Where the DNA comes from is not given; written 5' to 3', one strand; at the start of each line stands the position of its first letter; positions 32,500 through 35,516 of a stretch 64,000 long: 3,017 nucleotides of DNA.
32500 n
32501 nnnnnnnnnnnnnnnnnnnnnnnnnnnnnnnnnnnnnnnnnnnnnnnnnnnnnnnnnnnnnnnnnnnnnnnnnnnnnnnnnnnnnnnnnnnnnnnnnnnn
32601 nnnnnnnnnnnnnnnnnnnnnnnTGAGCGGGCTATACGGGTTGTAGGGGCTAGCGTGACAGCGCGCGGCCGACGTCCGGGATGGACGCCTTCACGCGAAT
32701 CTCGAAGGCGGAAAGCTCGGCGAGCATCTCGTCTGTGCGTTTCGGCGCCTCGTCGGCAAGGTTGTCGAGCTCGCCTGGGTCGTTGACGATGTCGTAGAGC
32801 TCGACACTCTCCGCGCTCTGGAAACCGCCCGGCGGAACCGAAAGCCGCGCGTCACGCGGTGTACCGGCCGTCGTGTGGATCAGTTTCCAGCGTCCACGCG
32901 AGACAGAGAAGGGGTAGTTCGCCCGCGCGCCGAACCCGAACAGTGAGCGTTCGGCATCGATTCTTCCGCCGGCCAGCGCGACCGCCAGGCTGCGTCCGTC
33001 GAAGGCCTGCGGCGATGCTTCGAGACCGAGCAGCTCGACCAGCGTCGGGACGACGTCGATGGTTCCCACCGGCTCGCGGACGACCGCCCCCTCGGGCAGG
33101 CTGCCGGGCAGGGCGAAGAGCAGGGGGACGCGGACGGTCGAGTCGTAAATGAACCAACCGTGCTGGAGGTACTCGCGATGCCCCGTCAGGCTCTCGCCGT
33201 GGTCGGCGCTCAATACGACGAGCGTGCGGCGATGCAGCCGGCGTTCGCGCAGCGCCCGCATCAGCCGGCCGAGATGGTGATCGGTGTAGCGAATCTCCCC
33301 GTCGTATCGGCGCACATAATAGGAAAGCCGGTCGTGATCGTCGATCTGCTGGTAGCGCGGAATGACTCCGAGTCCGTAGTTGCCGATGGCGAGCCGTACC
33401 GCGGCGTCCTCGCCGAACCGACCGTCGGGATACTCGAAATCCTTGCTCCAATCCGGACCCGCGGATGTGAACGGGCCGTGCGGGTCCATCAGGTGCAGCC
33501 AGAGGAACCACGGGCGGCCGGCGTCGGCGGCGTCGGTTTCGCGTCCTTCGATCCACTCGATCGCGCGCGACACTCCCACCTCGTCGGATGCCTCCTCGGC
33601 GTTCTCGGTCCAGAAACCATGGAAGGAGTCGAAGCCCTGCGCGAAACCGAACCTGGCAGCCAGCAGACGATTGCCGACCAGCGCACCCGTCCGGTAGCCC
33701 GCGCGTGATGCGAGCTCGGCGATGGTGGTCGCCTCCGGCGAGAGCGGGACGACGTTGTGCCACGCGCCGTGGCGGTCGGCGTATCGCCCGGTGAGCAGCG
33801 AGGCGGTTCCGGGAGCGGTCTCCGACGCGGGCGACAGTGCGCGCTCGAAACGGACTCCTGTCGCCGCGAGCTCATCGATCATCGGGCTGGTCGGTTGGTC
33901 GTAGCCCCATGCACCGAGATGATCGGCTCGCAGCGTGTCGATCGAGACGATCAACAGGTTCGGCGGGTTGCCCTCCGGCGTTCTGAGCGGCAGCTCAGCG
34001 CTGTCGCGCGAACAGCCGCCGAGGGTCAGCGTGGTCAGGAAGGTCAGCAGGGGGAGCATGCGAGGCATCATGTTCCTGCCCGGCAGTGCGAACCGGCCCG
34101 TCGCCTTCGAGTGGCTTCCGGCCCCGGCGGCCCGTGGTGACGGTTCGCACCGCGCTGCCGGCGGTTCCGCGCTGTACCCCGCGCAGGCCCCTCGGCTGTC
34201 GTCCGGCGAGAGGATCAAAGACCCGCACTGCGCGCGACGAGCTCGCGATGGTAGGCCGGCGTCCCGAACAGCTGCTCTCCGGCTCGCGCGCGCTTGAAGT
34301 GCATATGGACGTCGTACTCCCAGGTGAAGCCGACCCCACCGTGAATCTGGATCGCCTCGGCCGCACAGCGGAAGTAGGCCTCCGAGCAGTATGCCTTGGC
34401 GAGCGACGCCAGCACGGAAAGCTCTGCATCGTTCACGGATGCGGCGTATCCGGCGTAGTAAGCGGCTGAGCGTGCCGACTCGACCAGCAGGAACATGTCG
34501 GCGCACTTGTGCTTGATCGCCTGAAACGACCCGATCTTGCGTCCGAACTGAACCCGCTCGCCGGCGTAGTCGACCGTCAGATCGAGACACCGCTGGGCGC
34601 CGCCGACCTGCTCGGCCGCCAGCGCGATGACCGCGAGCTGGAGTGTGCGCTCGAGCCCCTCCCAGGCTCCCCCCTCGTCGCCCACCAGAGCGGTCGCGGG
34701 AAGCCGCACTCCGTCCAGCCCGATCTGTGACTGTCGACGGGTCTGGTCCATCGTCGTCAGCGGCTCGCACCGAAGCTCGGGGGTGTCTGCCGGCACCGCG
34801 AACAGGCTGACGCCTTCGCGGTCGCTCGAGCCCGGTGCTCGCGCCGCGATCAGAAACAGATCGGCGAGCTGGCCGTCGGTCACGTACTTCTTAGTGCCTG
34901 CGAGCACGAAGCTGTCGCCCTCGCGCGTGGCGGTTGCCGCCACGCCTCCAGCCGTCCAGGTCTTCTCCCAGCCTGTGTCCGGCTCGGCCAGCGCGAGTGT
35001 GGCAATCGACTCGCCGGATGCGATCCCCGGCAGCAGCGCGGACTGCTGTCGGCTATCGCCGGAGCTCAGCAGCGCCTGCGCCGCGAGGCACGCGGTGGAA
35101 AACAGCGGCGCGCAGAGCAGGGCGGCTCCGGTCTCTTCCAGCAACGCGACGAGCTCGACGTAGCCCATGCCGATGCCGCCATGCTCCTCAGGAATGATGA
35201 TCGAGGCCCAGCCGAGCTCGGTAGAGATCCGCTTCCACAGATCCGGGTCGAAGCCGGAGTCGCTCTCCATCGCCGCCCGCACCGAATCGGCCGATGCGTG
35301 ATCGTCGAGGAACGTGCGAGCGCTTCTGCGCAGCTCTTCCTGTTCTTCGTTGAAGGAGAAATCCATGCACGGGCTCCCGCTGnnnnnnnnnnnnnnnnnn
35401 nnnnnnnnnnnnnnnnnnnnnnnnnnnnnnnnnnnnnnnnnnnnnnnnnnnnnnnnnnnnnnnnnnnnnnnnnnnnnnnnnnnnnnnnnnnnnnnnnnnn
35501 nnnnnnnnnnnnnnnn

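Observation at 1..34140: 34-kb perfect zero-loop palindrome: 17-kb arm present twice in mirror image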

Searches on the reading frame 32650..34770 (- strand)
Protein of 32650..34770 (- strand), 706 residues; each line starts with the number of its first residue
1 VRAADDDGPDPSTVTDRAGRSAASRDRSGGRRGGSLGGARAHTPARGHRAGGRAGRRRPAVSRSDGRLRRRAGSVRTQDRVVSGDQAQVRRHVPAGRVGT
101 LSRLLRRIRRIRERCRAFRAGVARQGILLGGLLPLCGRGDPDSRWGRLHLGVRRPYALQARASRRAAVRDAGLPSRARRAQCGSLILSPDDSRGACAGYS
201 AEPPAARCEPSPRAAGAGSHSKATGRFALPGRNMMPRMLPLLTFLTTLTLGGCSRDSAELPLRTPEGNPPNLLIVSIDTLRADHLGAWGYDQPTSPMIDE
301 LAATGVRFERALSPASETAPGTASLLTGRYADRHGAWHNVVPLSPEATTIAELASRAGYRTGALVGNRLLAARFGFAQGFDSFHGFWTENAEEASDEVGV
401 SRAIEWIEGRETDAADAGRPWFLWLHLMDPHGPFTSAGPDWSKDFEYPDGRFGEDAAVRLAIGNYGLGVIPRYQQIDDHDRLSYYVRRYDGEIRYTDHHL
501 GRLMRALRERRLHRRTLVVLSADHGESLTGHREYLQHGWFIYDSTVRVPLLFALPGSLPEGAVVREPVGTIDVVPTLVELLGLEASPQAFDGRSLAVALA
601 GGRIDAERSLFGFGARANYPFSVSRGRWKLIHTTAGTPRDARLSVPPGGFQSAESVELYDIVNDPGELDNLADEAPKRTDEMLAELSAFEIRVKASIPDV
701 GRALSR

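Call 9: search_protein_families(library=pfam, proteins=[window:32650-34770:-])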
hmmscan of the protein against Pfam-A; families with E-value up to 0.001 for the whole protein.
window:32650-34770:- (706 aa): 3 families
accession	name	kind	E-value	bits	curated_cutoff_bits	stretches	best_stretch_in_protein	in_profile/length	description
PF00884.28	Sulfatase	-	1.1e-49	169.9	25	1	270-582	1-300/301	Sulfatase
PF01663.27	Phosphodiest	-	3.1e-16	60.4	23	1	272-526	1-221/342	Type I phosphodiesterase / nucleotide pyrophosphatase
PF16347.10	SGSH_C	-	4.6e-11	43.5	29.3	1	537-606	3-75/154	N-sulphoglucosamine sulphohydrolase, C-terminal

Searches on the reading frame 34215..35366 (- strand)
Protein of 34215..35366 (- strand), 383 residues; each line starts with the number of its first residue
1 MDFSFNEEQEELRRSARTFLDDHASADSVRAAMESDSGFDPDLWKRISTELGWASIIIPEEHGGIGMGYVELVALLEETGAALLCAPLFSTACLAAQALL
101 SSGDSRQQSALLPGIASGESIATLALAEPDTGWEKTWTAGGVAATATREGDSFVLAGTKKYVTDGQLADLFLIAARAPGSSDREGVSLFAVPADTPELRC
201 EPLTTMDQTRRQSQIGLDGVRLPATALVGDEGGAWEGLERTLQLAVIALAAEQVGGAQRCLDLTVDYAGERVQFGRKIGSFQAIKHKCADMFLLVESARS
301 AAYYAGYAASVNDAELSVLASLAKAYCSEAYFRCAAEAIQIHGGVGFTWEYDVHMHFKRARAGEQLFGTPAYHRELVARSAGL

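Call 9: search_protein_families(library=pfam, proteins=[window:34215-35366:-])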
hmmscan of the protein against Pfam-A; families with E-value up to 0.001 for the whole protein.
window:34215-35366:- (383 aa): 4 families
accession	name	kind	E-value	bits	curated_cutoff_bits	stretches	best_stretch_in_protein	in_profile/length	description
PF00441.29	Acyl-CoA_dh_1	-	2.8e-34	118.9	22.4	1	236-381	5-149/150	Acyl-CoA dehydrogenase, C-terminal domain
PF02771.21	Acyl-CoA_dh_N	-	5e-20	72.4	22.9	1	6-119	1-113/113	Acyl-CoA dehydrogenase, N-terminal domain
PF02770.24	Acyl-CoA_dh_M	-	3.7e-12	46.7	33.3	1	124-205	2-80/97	Acyl-CoA dehydrogenase, middle domain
PF08028.16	Acyl-CoA_dh_2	-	2.5e-10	41.2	22.7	1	248-362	2-125/134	Acyl-CoA dehydrogenase, C-terminal domain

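Call 25: find_encoding_contigs(protein=window:34215-35366:-, flank=10000, max_places=6)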
Protein window:34215-35366:- (383 aa): 11 contigs read that carry it; 6 places shown.
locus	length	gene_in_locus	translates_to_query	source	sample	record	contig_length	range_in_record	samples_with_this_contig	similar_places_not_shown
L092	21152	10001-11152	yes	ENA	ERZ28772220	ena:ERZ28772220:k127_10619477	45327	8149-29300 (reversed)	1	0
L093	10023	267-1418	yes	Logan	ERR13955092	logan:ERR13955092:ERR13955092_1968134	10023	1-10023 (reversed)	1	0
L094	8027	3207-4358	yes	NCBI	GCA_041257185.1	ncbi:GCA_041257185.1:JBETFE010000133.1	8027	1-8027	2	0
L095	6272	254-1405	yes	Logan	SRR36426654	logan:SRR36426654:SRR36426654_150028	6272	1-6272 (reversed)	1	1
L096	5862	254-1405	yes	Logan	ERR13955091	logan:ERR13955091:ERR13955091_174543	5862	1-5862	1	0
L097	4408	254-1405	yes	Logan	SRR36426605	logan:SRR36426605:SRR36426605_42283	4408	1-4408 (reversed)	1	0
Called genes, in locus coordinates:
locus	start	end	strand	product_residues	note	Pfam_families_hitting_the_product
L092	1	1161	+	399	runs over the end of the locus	PF00108:Thiolase_N, PF00109:ketoacyl-synt (faint), PF08545:ACP_syn_III (faint), PF22691:Thiolase_C_1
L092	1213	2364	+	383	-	PF00108:Thiolase_N, PF00109:ketoacyl-synt (weak), PF02803:Thiolase_C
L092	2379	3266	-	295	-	PF02668:TauD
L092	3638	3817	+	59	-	-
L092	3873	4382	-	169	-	PF06094:GGACT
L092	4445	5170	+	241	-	PF04116:FA_hydroxylase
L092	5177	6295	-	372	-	-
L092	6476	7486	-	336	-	PF03951:Gln-synt_N, PF00120:Gln-synt_C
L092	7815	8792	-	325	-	PF00069:Pkinase, PF07714:PK_Tyr_Ser-Thr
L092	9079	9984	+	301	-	PF00106:adh_short, PF08659:KR, PF13561:adh_short_C2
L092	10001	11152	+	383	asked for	PF02771:Acyl-CoA_dh_N, PF02770:Acyl-CoA_dh_M, PF00441:Acyl-CoA_dh_1, PF08028:Acyl-CoA_dh_2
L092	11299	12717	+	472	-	PF00884:Sulfatase, PF01663:Phosphodiest, PF16347:SGSH_C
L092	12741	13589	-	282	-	PF00106:adh_short, PF08659:KR (weak), PF13561:adh_short_C2, PF23441:SDR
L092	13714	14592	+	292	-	PF00106:adh_short, PF08659:KR (weak), PF23441:SDR (weak), PF01370:Epimerase (weak), PF13561:adh_short_C2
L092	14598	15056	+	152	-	PF01575:MaoC_dehydratas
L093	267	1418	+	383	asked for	PF02771:Acyl-CoA_dh_N, PF02770:Acyl-CoA_dh_M, PF00441:Acyl-CoA_dh_1, PF08028:Acyl-CoA_dh_2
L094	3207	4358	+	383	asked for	PF02771:Acyl-CoA_dh_N, PF02770:Acyl-CoA_dh_M, PF00441:Acyl-CoA_dh_1, PF08028:Acyl-CoA_dh_2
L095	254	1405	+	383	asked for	PF02771:Acyl-CoA_dh_N, PF02770:Acyl-CoA_dh_M, PF00441:Acyl-CoA_dh_1, PF08028:Acyl-CoA_dh_2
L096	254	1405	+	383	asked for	PF02771:Acyl-CoA_dh_N, PF02770:Acyl-CoA_dh_M, PF00441:Acyl-CoA_dh_1, PF08028:Acyl-CoA_dh_2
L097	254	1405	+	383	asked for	PF02771:Acyl-CoA_dh_N, PF02770:Acyl-CoA_dh_M, PF00441:Acyl-CoA_dh_1, PF08028:Acyl-CoA_dh_2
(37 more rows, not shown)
